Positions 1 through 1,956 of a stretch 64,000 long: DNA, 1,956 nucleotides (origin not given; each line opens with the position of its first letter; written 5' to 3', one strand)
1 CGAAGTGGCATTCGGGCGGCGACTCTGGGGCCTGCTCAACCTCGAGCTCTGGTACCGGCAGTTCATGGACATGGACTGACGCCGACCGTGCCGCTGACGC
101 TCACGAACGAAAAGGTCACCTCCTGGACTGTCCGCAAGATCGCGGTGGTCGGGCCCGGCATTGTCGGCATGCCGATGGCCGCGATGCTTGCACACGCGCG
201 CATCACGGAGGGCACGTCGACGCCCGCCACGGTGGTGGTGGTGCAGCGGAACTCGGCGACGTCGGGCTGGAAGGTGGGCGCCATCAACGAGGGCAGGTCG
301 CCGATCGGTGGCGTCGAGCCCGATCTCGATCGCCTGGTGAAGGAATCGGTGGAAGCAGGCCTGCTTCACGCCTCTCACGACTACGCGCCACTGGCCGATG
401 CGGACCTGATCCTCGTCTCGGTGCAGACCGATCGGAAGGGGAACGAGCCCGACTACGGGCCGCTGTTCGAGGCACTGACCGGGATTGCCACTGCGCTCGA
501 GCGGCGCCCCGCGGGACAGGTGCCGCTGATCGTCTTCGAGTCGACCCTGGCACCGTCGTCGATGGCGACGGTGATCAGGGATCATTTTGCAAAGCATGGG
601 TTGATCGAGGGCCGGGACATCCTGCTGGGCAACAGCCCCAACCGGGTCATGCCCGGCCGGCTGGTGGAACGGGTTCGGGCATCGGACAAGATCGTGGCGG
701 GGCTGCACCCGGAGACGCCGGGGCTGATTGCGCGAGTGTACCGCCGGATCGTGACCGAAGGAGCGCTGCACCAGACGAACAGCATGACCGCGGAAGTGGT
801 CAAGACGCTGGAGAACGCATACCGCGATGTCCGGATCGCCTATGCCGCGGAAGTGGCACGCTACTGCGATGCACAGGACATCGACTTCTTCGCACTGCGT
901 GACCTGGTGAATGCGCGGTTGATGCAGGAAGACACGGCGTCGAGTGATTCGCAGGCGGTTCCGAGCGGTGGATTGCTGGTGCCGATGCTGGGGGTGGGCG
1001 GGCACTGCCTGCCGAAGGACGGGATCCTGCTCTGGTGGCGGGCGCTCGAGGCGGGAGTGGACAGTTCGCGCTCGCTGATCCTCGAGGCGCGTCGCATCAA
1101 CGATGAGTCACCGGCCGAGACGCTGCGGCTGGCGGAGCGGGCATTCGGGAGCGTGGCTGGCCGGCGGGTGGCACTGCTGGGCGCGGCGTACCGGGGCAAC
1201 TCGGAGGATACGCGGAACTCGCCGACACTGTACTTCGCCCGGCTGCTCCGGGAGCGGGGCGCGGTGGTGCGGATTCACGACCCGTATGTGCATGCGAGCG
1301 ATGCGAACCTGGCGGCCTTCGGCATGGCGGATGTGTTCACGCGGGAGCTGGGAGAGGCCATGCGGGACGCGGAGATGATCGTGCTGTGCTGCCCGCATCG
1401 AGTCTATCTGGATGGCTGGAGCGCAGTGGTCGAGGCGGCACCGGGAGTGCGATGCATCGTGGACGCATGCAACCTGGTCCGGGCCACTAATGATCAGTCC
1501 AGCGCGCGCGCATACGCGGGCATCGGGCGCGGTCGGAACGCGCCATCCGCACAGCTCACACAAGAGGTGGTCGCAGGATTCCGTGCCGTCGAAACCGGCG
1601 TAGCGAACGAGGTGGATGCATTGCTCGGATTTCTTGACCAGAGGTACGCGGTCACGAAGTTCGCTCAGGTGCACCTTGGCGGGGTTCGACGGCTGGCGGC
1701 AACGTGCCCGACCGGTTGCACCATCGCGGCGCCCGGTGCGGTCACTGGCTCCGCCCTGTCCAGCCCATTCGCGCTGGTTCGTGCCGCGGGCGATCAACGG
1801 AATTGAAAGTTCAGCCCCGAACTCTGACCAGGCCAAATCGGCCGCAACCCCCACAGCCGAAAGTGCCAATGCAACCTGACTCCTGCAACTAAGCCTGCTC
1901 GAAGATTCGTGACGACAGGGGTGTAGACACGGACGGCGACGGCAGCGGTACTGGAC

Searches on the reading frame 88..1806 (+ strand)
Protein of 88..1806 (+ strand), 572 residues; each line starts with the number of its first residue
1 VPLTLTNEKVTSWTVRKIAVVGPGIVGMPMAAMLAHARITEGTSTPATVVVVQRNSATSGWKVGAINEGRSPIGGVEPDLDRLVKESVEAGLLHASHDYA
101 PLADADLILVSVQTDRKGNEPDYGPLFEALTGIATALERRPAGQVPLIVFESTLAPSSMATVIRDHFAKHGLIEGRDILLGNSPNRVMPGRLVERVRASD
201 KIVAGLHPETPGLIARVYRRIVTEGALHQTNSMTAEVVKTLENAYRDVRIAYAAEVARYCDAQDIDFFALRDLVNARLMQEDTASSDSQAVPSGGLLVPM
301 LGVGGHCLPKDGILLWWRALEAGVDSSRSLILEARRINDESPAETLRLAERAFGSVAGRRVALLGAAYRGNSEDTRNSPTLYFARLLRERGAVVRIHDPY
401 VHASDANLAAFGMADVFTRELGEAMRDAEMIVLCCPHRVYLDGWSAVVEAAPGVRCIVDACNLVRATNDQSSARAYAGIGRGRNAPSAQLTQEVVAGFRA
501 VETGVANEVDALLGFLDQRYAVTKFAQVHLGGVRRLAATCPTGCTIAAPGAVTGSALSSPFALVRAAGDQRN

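Call 46: search_protein_families(library=pfam, proteins=[window:88-1806:+], max_evalue=0.0001)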
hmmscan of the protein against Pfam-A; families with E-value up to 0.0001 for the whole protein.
window:88-1806:+ (572 aa): 3 families
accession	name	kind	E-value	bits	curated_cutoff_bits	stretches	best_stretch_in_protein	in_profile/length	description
PF03721.20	UDPG_MGDP_dh_N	-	8e-22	78.1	27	1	17-210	2-179/187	UDP-glucose/GDP-mannose dehydrogenase family, NAD binding domain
PF03720.21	UDPG_MGDP_dh_C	-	7e-17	62.1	30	1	362-464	1-101/103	UDP-glucose/GDP-mannose dehydrogenase family, UDP binding domain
PF00984.24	UDPG_MGDP_dh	-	5.8e-16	58.8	25.4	1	234-339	2-93/94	UDP-glucose/GDP-mannose dehydrogenase family, central domain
